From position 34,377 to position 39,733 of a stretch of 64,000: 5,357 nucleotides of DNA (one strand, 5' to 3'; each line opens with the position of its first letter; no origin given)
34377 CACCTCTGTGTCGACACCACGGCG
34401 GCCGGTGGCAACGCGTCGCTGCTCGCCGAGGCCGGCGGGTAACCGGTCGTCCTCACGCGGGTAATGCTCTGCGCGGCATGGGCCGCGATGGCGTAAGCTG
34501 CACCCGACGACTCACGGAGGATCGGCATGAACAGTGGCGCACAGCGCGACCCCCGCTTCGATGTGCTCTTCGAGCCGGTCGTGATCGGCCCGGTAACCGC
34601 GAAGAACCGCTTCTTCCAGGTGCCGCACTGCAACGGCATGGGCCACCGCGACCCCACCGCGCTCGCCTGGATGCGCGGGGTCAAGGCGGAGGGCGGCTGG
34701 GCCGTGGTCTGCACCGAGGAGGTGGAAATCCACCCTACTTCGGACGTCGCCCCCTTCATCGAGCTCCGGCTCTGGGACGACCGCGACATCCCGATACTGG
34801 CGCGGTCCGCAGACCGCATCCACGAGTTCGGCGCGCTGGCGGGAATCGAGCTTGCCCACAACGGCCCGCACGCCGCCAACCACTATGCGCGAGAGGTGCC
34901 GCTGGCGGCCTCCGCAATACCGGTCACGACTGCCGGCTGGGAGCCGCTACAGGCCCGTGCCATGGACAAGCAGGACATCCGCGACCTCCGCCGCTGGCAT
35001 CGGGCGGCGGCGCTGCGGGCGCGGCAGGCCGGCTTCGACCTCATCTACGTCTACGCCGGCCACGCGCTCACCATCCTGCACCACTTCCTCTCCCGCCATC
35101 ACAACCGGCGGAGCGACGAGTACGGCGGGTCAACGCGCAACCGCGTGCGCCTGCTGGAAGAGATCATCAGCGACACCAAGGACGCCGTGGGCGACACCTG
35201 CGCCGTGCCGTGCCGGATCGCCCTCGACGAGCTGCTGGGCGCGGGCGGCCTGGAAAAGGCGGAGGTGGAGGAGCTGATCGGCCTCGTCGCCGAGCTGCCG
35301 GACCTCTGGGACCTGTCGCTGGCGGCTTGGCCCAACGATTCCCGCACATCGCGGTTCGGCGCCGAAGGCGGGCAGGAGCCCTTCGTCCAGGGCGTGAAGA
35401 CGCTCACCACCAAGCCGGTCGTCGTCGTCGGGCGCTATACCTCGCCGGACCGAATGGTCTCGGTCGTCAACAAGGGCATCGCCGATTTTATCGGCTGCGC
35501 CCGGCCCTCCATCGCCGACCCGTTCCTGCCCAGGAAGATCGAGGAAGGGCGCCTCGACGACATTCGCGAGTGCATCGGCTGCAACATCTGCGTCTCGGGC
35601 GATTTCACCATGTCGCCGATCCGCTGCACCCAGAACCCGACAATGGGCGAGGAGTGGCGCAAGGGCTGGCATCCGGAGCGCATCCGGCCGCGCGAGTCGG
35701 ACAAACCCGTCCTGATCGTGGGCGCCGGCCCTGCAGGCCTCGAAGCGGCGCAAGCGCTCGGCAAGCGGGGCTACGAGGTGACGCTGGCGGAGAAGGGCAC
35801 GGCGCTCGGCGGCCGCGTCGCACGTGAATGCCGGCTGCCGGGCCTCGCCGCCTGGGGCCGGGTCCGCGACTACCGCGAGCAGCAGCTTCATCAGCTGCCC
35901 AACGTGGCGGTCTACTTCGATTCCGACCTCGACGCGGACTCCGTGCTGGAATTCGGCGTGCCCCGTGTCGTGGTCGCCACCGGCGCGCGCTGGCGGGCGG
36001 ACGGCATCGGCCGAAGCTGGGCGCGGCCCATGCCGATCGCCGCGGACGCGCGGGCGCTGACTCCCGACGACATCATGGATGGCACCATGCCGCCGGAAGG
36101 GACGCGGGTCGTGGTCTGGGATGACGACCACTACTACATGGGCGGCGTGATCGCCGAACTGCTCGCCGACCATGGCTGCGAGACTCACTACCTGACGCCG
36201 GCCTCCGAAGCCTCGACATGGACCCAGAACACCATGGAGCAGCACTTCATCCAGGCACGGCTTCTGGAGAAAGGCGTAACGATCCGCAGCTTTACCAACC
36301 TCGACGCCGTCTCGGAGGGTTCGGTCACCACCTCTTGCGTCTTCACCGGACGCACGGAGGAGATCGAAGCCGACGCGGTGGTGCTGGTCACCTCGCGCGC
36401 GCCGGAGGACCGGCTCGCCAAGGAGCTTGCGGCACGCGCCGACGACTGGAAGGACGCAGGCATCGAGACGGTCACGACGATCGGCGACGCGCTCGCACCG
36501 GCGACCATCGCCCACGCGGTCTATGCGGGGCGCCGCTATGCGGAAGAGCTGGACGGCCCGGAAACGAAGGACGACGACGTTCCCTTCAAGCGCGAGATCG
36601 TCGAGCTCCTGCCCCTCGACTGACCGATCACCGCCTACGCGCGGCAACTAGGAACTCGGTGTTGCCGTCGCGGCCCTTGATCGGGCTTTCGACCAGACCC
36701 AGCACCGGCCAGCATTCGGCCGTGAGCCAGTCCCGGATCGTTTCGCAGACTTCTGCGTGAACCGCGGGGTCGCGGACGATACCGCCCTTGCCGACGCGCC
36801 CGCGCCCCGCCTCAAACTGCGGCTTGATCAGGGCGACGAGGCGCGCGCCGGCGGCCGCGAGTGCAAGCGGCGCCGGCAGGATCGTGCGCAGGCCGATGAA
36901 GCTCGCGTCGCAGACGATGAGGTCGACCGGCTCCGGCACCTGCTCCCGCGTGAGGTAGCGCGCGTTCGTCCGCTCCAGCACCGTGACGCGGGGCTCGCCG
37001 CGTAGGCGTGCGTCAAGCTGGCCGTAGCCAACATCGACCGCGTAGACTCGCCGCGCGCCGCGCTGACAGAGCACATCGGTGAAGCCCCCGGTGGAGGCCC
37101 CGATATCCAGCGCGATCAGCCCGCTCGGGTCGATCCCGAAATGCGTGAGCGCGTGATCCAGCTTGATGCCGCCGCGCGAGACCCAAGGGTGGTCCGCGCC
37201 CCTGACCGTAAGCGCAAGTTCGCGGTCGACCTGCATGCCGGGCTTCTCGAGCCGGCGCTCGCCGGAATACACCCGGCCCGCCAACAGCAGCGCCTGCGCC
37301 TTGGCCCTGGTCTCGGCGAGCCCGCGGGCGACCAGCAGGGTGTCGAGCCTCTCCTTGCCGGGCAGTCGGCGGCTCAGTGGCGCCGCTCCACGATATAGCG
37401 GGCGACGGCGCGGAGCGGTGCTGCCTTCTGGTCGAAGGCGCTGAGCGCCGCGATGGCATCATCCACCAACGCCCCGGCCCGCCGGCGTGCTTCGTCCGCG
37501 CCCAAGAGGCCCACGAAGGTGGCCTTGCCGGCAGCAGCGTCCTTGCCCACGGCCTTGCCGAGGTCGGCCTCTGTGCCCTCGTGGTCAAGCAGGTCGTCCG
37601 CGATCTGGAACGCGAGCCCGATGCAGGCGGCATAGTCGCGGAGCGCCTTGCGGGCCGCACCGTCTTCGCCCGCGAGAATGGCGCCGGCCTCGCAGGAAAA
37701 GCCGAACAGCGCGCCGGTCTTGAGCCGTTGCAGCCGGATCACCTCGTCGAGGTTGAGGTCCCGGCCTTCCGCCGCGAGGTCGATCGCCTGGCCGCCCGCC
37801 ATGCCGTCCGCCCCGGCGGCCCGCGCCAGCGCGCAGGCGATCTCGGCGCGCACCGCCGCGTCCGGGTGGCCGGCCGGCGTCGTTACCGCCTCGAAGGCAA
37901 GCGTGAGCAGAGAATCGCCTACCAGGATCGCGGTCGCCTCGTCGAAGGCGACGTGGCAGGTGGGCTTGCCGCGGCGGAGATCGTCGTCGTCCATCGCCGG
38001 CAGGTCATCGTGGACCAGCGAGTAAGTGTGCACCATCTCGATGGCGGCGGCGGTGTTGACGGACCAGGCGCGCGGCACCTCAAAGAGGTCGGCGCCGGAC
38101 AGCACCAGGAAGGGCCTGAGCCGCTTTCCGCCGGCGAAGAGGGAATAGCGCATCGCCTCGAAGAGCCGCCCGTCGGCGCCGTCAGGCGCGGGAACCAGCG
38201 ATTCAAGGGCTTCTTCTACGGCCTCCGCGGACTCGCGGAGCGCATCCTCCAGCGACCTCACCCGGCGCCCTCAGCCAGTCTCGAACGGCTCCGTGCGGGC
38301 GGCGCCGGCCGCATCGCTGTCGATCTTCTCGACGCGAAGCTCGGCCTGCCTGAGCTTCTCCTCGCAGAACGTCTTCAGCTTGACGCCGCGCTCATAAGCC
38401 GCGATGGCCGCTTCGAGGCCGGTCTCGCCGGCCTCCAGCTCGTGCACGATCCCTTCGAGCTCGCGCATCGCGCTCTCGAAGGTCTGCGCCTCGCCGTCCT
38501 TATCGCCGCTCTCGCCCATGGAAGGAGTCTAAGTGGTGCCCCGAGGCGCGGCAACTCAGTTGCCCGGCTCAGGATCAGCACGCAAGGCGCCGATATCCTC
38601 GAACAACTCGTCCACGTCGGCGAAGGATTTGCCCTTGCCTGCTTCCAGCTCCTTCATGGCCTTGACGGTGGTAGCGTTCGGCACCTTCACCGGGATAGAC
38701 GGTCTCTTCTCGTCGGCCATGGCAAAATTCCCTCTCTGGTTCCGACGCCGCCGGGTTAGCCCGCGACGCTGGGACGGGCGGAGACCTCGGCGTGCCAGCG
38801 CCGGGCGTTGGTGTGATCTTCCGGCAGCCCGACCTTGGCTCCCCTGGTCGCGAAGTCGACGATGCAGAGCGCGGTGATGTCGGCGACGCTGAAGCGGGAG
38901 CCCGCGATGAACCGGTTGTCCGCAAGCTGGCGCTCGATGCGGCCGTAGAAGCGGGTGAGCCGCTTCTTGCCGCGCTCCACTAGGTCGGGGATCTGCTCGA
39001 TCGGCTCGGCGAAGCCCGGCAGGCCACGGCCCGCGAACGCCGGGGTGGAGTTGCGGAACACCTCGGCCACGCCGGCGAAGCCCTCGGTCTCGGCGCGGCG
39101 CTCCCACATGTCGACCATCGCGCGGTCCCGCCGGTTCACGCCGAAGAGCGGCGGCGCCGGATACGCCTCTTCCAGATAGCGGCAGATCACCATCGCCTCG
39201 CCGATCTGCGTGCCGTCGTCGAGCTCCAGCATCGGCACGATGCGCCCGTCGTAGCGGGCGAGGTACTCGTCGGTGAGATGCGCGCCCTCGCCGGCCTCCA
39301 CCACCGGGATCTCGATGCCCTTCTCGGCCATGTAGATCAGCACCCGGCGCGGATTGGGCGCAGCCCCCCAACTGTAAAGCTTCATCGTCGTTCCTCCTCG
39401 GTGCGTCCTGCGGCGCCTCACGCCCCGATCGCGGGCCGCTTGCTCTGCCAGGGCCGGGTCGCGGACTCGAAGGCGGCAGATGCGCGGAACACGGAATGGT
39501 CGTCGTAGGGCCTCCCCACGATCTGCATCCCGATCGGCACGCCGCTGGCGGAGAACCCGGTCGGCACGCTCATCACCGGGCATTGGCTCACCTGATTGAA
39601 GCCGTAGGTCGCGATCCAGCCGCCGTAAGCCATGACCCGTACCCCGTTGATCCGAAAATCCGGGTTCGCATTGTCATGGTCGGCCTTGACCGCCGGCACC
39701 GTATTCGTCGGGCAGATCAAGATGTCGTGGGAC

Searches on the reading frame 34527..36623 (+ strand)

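Call 11: search_protein_families(library=pfam, proteins=[window:34527-36623:+])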
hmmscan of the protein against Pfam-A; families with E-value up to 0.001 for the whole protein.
window:34527-36623:+ (698 aa): 11 families
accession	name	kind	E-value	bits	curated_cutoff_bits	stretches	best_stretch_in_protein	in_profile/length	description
PF00724.26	Oxidored_FMN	-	2e-61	208.6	27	1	14-344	2-341/342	NADH:flavin oxidoreductase / NADH oxidase family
PF07992.20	Pyr_redox_2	-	2.3e-14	53.9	26.1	1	394-664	2-287/291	Pyridine nucleotide-disulphide oxidoreductase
PF13450.12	NAD_binding_8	-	3.3e-09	37.3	21.9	1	397-455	1-53/68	NAD(P)-binding Rossmann-like domain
PF00070.33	Pyr_redox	-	5.4e-08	33.7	22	1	395-427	2-34/82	Pyridine nucleotide-disulphide oxidoreductase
PF00890.30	FAD_binding_2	-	3.6e-06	26.9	20.4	1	395-661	2-239/414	FAD binding domain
PF22620.2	OYE-like_second_a-b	-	4.1e-06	27.3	25.5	1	511-600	1-88/128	OYE-like second alpha/beta domain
PF12831.13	FAD_oxidored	-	8.2e-06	25.8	27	1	395-441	2-48/416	FAD dependent oxidoreductase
PF01494.25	FAD_binding_3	-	1.5e-05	24.9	22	1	394-423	3-32/349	FAD binding domain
PF03486.20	HI0933_like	-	5.9e-05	23.1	50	1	395-431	3-39/244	HI0933-like protein Rossmann domain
PF01946.23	Thi4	-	0.00013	21.8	26.2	1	394-430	19-56/235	Thi4 family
PF01134.28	GIDA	-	0.00064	19.3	22.1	0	395-423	2-30/391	Glucose inhibited division protein A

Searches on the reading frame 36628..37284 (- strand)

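Call 11: search_protein_families(library=pfam, proteins=[window:36628-37284:-])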
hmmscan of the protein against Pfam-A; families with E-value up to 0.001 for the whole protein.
window:36628-37284:- (218 aa): 1 family
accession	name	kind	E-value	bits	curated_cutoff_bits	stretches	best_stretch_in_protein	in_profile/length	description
PF01728.25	FtsJ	-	7.1e-47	160.1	24.1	1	34-216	1-180/181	FtsJ-like methyltransferase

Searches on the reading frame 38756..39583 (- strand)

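Call 11: search_protein_families(library=pfam, proteins=[window:38756-39583:-])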
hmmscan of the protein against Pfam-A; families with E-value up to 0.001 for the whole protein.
window:38756-39583:- (275 aa): 6 families
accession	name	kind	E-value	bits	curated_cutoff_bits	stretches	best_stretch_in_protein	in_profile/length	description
PF13417.12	GST_N_3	-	2.5e-12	47.4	22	1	69-145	1-75/75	Glutathione S-transferase, N-terminal domain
PF13410.11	GST_C_2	-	8.3e-11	42.3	24.9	1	200-265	2-68/69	Glutathione S-transferase, C-terminal domain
PF13409.12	GST_N_2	-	1.4e-10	42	25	1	76-139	3-69/70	Glutathione S-transferase, N-terminal domain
PF00043.30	GST_C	-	1.1e-09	38.9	20.7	1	200-271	22-93/93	Glutathione S-transferase, C-terminal domain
PF14497.11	GST_C_3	-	1.4e-07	32.1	21.6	1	206-274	28-98/104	Glutathione S-transferase, C-terminal domain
PF02798.26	GST_N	-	2.7e-07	31.2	20.9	1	66-138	2-75/76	Glutathione S-transferase, N-terminal domain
